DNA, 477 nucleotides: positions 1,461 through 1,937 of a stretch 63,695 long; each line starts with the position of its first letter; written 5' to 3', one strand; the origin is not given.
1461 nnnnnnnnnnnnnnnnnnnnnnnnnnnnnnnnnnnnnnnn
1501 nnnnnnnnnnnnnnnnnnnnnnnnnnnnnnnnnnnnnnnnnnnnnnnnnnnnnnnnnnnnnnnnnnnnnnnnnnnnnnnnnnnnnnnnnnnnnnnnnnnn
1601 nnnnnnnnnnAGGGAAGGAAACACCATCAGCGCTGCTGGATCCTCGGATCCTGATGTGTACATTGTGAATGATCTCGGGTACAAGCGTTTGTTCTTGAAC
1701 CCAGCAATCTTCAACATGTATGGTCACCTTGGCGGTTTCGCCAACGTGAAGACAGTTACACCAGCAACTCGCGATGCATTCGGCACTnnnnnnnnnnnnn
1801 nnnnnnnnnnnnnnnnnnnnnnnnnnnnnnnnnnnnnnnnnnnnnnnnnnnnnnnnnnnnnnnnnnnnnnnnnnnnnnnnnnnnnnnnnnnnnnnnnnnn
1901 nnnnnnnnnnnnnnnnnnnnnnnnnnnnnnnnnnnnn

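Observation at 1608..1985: Unnamed ~120-aa domain shared by two secreted proteins 49 kb apart: candidate CPR envelope anchor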

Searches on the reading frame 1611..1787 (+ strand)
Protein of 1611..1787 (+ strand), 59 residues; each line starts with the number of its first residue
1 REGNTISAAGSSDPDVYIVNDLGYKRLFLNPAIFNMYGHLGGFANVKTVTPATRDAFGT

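Call 69: predict_structure(alignment_id=A6)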
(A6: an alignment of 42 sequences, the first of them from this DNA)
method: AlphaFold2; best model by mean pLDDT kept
length: 59 residues; sequences in the alignment: 42
mean_pLDDT: 84.8   pTM: 0.66
mean pLDDT of the five models: 84.8, 84.6, 83.7, 81.6, 80.2
residues with pLDDT >= 90: 13; 70-90: 45; 50-70: 1; < 50: 0
segments of 3 or more residues with pLDDT < 50: none
pLDDT, mean of each block of 10 residues (from residue 1): 87 82 83 83 89 84
secondary structure, 60 per line:
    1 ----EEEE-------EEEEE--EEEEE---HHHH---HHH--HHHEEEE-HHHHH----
elements in order: E5-8 E16-20 E23-27 H31-34 E46-49 H51-55
